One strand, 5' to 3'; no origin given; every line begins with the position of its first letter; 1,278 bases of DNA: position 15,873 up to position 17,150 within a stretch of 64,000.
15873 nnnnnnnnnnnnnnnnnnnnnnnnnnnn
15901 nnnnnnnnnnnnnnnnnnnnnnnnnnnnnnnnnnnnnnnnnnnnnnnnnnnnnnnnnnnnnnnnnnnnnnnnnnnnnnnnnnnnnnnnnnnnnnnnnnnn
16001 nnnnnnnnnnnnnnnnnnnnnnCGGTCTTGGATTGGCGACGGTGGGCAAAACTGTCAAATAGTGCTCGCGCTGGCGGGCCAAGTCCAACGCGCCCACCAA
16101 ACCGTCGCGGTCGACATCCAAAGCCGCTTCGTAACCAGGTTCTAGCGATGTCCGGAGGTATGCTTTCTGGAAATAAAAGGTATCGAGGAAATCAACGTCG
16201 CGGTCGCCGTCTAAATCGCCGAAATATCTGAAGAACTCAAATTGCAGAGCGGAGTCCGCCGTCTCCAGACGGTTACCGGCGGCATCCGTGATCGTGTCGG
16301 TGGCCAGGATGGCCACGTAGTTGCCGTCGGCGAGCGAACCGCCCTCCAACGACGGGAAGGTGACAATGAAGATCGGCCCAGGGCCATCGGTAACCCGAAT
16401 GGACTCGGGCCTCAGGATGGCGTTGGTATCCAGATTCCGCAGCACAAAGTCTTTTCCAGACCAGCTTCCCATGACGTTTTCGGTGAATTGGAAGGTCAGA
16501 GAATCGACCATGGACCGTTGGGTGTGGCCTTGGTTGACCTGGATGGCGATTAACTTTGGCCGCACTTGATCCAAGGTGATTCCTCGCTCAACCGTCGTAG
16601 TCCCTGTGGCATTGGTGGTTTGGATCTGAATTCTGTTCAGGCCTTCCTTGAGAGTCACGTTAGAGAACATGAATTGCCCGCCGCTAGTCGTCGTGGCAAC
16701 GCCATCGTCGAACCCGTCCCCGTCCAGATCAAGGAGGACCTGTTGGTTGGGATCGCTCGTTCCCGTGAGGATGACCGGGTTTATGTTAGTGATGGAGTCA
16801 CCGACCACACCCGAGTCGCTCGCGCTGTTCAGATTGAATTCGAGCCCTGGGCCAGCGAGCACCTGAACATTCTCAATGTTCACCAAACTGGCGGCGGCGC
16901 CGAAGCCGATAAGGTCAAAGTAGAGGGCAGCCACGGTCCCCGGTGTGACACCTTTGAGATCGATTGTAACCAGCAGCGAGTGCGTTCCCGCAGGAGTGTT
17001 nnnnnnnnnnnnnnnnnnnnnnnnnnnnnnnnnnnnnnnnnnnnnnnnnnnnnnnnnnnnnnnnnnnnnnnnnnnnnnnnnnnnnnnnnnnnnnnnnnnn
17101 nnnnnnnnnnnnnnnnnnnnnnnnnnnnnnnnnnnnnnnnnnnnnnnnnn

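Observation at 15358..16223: Dockerin-tailed giant protein followed immediately by a cohesin-like, PEP-CTERM-anchored partner: a candidate non-cellulosomal cohesin-dockerin surface tether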

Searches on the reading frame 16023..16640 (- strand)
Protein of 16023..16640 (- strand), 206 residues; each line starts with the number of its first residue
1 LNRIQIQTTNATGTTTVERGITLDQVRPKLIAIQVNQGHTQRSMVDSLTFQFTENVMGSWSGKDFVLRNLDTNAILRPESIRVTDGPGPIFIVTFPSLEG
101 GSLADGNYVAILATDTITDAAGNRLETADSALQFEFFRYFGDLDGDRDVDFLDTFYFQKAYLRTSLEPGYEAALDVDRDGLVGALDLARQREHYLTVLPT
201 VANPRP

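Call 33: find_homologous_proteins(query=window:16023-16640:-, max_evalue=0.001)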
Query window:16023-16640:- (206 aa): 85 proteins with E <= 0.001 among 538 candidates.
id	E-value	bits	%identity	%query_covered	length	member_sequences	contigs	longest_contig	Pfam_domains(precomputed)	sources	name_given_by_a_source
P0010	2.7e-34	136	47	83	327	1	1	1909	PF00404.25,PF08240.18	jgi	jgi:hypothetical protein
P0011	3.9e-31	126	42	86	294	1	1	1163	PF13205.13,PF19077.7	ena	-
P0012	3.0e-30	123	45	85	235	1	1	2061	PF13205.13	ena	-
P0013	1.9e-24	104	40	93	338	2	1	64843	PF13205.13,PF00404.25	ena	-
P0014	5.1e-24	103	42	86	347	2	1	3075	-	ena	-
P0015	6.1e-22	96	48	51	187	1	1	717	-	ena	-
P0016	9.3e-21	92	34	53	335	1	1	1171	PF00404.25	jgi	jgi:hypothetical protein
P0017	9.0e-18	82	46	52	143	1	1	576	-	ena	-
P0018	1.0e-16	79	37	77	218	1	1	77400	-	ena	-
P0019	1.1e-16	79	38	81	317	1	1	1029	-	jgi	jgi:hypothetical protein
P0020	1.8e-16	78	36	81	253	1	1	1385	PF17963.8,PF17892.8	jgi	jgi:hypothetical protein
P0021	8.7e-16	76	37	80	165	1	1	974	PF00404.25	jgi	jgi:hypothetical protein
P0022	1.4e-15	75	35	83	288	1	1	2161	-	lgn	-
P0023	1.5e-14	72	34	84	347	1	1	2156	PF14269.13,PF05935.18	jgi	jgi:hypothetical protein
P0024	1.7e-14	72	35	86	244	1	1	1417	PF00404.25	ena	-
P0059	1.6e-11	62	34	80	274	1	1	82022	PF17963.8,PF17892.8,PF17803.8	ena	-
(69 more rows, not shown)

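Call 80: find_encoding_contigs(protein=P0012, flank=10000, max_places=2)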
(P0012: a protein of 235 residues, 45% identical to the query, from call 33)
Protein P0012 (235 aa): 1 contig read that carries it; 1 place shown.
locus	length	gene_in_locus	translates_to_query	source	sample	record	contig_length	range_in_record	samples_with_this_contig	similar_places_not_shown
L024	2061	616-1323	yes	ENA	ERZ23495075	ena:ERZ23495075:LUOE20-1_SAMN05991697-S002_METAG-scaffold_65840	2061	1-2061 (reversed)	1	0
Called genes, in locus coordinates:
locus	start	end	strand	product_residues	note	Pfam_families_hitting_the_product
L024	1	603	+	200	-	?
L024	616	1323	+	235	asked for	PF13205:Big_5 (faint)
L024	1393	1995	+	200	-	-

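Call 81: find_encoding_contigs(protein=P0014, flank=10000, max_places=2)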
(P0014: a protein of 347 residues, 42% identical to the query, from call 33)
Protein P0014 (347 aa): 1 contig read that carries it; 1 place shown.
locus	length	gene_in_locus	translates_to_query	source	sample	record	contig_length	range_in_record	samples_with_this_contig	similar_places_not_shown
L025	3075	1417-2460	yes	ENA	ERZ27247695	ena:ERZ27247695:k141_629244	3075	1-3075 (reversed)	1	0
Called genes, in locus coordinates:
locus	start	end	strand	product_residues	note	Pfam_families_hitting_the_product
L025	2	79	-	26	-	?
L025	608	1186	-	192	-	PF14559:TPR_19 (faint)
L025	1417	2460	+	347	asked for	-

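Call 82: find_encoding_contigs(protein=P0013, flank=10000, max_places=2)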
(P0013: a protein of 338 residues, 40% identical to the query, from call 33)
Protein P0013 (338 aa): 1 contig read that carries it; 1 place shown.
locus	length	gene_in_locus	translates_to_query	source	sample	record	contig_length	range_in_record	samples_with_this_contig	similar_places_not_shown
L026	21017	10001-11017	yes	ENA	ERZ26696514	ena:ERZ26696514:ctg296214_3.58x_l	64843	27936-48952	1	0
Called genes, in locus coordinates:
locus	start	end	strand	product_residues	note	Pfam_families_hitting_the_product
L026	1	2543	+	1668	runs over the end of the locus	PF13229:Beta_helix (weak)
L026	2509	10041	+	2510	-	PF07210:DUF1416 (faint)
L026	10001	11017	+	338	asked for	PF13205:Big_5 (weak), PF00404:Dockerin_1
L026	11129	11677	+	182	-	-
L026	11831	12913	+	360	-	PF16261:DUF4915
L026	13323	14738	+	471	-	PF01609:DDE_Tnp_1, PF13701:DDE_Tnp_1_4 (weak)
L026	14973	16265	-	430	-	PF07586:HXXSHH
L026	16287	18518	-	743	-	PF07626:PSD3, PF07637:PSD5, PF07631:PSD4, PF07627:PSCyt3, PF07624:PSD2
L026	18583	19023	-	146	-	PF07635:PSCyt1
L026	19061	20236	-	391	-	PF00135:COesterase (weak), PF20434:BD-FAE, PF07859:Abhydrolase_3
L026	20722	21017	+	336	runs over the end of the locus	PF28109:DpdD (faint)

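Call 83: find_encoding_contigs(protein=P0010, flank=10000, max_places=2)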
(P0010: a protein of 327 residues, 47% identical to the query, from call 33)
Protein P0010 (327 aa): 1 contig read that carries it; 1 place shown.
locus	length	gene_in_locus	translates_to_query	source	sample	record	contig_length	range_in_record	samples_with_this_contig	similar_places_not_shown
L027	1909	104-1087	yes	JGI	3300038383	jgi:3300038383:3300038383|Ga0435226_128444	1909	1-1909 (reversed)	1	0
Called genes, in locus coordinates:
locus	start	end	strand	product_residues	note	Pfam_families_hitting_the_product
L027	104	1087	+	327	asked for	PF08240:ADH_N, PF00404:Dockerin_1 (weak)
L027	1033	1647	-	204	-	-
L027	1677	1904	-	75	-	-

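Call 89: find_encoding_contigs(protein=P0059, flank=10000, max_places=2)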
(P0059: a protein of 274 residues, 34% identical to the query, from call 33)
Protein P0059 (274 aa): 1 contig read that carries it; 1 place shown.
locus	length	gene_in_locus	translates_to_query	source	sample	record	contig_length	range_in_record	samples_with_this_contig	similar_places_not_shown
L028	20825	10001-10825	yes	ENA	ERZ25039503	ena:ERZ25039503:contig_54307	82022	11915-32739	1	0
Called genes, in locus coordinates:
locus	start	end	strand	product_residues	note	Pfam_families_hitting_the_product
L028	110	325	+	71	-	PF13517:FG-GAP_3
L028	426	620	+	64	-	PF13517:FG-GAP_3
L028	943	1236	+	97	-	-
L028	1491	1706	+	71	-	PF13517:FG-GAP_3 (weak), PF01839:FG-GAP (weak), PF13517:FG-GAP_3 (weak)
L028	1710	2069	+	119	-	PF01839:FG-GAP (weak), PF13517:FG-GAP_3, PF01839:FG-GAP (weak), PF13517:FG-GAP_3 (weak)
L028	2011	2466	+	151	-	PF13517:FG-GAP_3, PF01839:FG-GAP (weak), PF13517:FG-GAP_3 (weak)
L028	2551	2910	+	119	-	PF01839:FG-GAP (weak), PF13517:FG-GAP_3, PF01839:FG-GAP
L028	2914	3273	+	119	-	PF13517:FG-GAP_3, PF01839:FG-GAP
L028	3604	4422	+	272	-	-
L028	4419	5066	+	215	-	PF01839:FG-GAP (weak)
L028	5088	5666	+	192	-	-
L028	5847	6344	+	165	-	PF04389:Peptidase_M28 (weak)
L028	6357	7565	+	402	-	-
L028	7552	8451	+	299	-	-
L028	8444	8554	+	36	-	-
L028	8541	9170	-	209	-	PF01609:DDE_Tnp_1 (weak)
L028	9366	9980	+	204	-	-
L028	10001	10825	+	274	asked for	PF17803:Cadherin_4, PF17892:Cadherin_5, PF17963:Big_9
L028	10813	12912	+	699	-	PF00578:AhpC-TSA, PF08534:Redoxin, PF00085:Thioredoxin, PF13098:Thioredoxin_2 (weak), PF13905:Thioredoxin_8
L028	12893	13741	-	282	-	PF13635:DUF4143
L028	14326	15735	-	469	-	PF07643:DUF1598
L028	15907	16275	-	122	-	PF00005:ABC_tran, PF13304:AAA_21 (weak)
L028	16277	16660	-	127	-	-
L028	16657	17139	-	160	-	PF00528:BPD_transp_1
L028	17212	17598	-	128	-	-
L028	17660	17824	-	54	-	-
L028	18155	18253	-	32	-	-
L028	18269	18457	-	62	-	-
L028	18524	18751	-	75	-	-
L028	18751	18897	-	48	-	-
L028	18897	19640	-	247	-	-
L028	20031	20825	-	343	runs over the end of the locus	PF01408:GFO_IDH_MocA, PF22725:GFO_IDH_MocA_C3 (faint), PF19051:GFO_IDH_MocA_C2 (weak)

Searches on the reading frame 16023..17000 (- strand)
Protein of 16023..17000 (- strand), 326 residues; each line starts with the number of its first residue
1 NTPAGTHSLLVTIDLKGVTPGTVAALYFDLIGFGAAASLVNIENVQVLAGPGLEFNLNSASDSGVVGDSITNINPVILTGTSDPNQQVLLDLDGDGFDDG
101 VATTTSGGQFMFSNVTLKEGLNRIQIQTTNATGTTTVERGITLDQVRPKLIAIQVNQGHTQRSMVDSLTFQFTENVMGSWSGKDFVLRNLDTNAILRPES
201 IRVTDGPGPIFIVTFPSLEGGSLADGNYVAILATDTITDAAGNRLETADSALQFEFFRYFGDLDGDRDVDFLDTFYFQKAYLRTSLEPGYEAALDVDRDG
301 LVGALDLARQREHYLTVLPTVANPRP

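Call 6: search_protein_families(library=pfam, proteins=[window:16023-17000:-], max_evalue=10)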
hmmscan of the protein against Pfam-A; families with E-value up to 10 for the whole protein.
window:16023-17000:- (326 aa): 8 families
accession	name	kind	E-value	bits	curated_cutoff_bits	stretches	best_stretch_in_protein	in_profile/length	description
PF19077.6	Big_13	-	4.8e-08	33.8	27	1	55-142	7-99/102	Bacterial Ig-like domain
PF00404.24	Dockerin_1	-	1e-06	29.2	22.9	1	261-308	2-50/57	Dockerin type I domain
PF13517.12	FG-GAP_3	-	0.0035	18.3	26.9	1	70-99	29-58/61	FG-GAP-like repeat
PF01839.29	FG-GAP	-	0.023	15.1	22.1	1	90-108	8-25/37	FG-GAP repeat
PF09136.16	Glucodextran_B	-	0.04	14.3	27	1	69-143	12-81/83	Glucodextranase, domain B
PF12245.14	Big_3_2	-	0.064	13.9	23.3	1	105-157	31-82/122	Bacterial Ig-like domain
PF13205.12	Big_5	-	0.08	14.1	23.6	1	144-254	1-103/105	Bacterial Ig-like domain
PF05901.16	Excalibur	-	4.8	8.1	22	1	285-301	18-33/36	Excalibur calcium-binding domain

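Call 7: search_protein_families(library=ncbifam, proteins=[window:16023-17000:-], max_evalue=10)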
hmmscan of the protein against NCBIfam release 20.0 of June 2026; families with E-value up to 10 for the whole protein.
window:16023-17000:- (326 aa): 0 families
